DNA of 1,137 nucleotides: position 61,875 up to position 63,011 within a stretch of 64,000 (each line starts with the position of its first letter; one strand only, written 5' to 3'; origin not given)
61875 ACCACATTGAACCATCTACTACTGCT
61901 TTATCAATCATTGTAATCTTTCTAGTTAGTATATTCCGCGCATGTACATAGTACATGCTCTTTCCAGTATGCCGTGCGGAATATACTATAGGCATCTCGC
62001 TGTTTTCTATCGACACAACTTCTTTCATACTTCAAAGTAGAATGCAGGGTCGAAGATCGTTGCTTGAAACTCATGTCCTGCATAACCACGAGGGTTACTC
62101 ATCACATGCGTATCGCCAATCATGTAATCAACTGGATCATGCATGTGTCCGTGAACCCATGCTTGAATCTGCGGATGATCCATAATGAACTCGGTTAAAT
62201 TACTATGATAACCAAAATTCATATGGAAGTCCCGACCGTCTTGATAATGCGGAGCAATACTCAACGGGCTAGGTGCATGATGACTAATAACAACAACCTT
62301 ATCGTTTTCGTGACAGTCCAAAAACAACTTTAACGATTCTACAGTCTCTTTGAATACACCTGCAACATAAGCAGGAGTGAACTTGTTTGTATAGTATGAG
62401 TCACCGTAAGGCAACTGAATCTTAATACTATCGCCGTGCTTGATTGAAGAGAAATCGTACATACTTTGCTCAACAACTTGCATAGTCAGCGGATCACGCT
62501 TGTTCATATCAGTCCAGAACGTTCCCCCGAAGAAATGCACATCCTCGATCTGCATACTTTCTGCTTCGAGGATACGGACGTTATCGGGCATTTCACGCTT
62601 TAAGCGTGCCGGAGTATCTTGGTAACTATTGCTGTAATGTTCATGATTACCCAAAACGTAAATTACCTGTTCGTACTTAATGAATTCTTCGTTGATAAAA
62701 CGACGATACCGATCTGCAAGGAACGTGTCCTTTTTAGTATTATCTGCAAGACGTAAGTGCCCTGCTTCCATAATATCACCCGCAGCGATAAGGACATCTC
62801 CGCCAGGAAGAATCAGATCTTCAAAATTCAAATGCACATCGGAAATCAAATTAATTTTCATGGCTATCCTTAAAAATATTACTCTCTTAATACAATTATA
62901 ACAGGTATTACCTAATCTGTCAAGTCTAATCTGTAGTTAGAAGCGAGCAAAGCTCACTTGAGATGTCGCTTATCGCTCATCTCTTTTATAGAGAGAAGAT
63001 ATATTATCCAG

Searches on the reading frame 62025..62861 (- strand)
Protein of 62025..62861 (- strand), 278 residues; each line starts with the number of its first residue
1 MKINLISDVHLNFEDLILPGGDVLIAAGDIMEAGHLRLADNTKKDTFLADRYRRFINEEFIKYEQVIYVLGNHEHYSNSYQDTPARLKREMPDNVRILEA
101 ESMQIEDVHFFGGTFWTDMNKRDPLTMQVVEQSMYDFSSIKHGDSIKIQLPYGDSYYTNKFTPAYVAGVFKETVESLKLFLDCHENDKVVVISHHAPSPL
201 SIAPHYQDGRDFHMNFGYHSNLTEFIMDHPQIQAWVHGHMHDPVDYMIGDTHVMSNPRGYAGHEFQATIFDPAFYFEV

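Call 8: search_protein_families(library=phrogs, proteins=[window:62025-62861:-], max_evalue=0.001)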
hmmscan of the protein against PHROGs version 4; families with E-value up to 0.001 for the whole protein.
window:62025-62861:- (278 aa): 1 family
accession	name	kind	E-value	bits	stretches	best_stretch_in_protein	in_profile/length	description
phrog_1649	-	other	8.8e-48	163.5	1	1-266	36-277/308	metallo-phosphoesterase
